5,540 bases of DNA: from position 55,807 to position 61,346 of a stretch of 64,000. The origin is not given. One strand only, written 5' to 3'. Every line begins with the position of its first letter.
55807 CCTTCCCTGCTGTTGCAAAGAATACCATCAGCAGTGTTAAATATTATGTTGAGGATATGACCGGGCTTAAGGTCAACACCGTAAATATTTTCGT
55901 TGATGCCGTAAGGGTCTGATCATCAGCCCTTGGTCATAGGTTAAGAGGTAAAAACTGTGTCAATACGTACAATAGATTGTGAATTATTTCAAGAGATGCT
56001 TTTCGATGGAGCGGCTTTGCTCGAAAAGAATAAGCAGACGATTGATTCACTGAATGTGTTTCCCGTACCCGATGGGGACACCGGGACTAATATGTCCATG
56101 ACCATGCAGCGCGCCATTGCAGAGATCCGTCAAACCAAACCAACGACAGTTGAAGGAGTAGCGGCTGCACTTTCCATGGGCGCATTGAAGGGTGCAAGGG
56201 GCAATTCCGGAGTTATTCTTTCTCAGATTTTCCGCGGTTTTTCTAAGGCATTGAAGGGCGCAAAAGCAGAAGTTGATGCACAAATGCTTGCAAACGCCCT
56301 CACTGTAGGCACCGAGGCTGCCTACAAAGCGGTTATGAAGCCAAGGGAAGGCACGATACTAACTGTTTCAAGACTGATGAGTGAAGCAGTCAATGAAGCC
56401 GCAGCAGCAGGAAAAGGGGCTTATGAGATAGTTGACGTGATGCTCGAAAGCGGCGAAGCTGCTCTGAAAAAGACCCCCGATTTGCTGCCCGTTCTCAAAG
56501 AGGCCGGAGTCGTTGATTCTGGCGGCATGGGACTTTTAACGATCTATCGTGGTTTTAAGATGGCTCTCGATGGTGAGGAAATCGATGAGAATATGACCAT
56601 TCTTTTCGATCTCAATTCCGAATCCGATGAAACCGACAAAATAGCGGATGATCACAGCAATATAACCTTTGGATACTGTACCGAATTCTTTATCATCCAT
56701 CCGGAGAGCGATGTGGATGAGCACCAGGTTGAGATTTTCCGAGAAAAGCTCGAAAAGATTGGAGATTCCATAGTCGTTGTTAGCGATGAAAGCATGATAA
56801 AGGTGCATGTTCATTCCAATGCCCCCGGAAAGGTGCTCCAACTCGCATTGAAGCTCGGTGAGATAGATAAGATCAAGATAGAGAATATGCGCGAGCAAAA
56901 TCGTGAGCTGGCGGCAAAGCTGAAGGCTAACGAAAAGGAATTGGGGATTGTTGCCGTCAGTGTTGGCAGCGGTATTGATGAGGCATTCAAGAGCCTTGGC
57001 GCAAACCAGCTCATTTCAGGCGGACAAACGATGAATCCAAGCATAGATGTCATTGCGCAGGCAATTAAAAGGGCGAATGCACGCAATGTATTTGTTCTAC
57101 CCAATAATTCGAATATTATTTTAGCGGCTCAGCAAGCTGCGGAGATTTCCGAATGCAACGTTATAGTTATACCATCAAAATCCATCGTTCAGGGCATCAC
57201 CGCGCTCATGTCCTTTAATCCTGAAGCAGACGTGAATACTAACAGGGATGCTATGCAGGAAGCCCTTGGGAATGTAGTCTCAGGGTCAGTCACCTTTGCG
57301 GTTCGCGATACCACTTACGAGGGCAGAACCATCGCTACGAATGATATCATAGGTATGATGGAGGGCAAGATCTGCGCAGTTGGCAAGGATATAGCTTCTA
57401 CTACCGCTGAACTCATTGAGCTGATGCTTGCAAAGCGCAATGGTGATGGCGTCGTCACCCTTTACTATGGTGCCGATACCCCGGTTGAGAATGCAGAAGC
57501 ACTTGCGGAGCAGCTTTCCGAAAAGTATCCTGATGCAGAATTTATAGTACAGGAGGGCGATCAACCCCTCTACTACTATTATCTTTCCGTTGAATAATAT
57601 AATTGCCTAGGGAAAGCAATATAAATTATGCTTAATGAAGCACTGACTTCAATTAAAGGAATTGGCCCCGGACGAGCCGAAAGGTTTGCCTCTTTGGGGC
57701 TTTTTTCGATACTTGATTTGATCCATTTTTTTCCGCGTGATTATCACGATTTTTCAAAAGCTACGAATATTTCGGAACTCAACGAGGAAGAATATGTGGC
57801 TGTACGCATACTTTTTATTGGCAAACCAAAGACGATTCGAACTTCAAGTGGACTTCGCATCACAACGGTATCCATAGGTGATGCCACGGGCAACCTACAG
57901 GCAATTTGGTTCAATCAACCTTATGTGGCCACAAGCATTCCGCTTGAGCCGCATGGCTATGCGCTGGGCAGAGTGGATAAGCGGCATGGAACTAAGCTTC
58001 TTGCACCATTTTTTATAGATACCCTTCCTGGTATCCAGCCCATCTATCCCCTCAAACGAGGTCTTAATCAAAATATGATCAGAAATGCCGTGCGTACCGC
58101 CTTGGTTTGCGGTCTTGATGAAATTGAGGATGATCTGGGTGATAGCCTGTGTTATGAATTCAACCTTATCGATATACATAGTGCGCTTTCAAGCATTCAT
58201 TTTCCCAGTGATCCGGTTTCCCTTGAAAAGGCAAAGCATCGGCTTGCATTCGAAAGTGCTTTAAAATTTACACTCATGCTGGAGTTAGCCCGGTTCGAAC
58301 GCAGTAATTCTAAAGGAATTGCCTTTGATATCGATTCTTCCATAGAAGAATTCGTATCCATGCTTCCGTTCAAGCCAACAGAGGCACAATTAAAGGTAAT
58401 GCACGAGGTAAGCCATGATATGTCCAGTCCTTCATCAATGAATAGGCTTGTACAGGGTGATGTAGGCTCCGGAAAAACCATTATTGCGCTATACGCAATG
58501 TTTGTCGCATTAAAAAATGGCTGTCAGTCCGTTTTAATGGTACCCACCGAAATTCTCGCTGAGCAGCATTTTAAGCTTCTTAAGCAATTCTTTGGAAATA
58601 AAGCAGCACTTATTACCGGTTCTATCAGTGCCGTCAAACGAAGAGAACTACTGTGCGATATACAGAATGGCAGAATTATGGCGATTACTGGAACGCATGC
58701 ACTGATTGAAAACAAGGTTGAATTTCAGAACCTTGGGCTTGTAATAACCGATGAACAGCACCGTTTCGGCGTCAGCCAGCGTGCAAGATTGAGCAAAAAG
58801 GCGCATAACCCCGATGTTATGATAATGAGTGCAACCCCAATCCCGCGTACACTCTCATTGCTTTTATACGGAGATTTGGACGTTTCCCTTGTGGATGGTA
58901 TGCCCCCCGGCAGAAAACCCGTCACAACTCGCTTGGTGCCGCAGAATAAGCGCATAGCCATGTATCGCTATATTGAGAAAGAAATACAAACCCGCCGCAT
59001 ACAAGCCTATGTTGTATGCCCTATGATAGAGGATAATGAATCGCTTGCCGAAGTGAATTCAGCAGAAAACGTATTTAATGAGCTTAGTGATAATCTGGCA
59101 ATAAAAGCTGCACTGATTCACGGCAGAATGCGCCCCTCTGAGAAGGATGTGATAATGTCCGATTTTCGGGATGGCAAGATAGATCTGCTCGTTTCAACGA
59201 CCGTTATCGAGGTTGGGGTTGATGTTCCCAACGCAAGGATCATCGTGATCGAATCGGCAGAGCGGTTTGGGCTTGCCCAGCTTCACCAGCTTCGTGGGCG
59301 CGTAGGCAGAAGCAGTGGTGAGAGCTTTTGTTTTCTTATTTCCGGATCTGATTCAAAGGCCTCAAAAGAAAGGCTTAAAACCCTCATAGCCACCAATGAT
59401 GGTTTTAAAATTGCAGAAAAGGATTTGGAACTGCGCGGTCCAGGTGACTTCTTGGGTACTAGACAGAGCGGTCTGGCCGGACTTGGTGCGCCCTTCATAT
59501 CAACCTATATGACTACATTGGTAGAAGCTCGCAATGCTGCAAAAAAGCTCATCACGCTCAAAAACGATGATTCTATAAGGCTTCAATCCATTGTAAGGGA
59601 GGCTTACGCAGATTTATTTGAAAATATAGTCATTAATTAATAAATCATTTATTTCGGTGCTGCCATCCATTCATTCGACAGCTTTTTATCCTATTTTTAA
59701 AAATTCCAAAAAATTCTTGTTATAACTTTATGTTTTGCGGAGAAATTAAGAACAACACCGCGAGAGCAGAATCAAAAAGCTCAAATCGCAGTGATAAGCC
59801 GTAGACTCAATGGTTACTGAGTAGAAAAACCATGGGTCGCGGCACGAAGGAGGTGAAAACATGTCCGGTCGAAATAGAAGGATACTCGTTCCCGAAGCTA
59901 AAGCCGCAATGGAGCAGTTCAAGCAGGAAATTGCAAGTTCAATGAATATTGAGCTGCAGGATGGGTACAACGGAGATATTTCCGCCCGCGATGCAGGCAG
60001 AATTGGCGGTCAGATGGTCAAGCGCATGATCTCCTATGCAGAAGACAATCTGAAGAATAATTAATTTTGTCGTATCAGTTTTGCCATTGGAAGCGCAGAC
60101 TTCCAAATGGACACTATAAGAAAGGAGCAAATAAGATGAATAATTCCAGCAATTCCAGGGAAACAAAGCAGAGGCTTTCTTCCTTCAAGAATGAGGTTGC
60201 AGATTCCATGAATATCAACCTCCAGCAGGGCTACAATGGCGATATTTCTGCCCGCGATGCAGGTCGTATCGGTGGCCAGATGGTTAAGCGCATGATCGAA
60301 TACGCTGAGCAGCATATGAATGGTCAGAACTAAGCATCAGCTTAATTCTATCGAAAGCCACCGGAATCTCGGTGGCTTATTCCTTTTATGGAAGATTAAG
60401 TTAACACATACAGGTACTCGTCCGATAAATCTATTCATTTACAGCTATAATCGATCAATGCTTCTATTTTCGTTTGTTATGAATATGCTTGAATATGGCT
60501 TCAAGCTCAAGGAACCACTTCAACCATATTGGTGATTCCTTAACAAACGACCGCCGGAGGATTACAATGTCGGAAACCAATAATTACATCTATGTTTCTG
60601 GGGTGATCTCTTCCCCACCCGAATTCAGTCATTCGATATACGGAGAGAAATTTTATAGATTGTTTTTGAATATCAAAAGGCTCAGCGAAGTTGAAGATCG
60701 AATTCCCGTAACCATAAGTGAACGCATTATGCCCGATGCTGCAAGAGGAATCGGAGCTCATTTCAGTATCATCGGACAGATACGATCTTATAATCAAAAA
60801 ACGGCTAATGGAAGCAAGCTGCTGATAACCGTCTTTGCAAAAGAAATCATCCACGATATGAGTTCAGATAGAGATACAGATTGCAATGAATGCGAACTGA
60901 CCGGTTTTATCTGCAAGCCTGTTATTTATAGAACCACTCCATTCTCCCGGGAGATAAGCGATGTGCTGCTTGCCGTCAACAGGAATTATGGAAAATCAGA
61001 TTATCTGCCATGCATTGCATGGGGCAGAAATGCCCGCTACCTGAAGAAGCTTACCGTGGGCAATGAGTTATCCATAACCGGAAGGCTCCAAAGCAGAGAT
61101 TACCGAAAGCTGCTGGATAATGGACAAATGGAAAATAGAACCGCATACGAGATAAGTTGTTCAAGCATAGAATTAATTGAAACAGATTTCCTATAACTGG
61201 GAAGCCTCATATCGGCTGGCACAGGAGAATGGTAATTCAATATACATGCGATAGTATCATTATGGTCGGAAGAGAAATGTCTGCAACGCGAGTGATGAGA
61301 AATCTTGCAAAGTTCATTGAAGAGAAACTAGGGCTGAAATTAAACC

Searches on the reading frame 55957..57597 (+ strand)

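Call 68: search_protein_families(library=pfam, proteins=[window:55957-57597:+], max_evalue=0.000001)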
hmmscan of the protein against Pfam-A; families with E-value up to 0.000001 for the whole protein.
window:55957-57597:+ (546 aa): 3 families
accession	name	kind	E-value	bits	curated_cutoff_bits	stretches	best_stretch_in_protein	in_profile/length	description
PF13684.11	FakA-like_C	-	2.6e-79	266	23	1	330-546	1-216/216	Fatty acid kinase subunit A-like, C-terminal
PF02734.22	Dak2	-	8.7e-42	143.4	27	1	36-200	1-172/174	DAK2 domain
PF21645.3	FakA-like_M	-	1e-29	102.6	24.9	1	237-317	1-79/80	Fatty acid kinase subunit A-like, middle domain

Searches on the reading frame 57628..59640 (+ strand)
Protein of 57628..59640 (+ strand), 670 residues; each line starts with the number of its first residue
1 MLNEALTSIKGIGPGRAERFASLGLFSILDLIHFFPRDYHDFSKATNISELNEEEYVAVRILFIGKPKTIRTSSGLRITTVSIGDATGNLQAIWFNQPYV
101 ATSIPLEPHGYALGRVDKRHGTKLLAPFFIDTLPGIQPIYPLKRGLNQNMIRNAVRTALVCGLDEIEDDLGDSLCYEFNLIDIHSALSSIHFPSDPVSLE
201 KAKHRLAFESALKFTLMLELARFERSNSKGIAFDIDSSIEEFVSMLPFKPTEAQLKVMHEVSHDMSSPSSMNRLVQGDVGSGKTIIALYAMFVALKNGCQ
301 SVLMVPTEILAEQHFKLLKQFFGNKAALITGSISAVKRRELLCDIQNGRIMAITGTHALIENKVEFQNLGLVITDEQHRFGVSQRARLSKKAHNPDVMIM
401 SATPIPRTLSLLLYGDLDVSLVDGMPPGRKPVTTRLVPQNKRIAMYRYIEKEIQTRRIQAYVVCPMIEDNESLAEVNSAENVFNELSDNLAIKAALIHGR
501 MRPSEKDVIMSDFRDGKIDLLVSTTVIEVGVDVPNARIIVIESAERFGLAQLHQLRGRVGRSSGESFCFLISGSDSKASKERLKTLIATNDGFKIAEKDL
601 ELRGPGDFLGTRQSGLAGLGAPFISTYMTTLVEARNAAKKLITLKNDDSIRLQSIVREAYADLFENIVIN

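Call 68: search_protein_families(library=pfam, proteins=[window:57628-59640:+], max_evalue=0.000001)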
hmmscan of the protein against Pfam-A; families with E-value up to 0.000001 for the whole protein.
window:57628-59640:+ (670 aa): 5 families
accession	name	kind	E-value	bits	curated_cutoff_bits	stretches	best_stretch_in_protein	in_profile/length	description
PF00271.37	Helicase_C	-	4.7e-23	82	23.5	1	451-562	8-109/110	Helicase conserved C-terminal domain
PF00270.35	DEAD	-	7.4e-23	81.5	26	1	252-409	2-164/167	DEAD/DEAH box helicase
PF17191.10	RecG_wedge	-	7.2e-19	68.4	23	1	9-159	5-159/162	RecG wedge domain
PF04851.21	ResIII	-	2.4e-11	44.2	22.5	1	249-404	3-162/164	Type III restriction enzyme, res subunit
PF19833.4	RecG_dom3_C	-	1.2e-10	41.8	26.8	1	589-643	1-56/87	ATP-dependent DNA helicase RecG, domain 3, C-terminal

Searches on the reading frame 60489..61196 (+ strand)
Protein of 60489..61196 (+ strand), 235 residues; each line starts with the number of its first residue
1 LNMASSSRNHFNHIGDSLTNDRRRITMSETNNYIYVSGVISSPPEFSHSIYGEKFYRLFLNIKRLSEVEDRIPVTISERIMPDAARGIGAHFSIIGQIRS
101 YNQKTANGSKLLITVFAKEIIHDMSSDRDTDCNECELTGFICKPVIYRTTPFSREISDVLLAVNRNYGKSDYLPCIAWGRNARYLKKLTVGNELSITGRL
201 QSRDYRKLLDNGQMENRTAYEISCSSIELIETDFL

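Call 68: search_protein_families(library=pfam, proteins=[window:60489-61196:+], max_evalue=0.000001)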
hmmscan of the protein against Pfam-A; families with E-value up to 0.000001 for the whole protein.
window:60489-61196:+ (235 aa): 1 family
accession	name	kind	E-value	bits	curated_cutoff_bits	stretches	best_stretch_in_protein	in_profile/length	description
PF00436.31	SSB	-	3.8e-12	46.6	26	1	133-229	2-103/104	Single-strand binding protein family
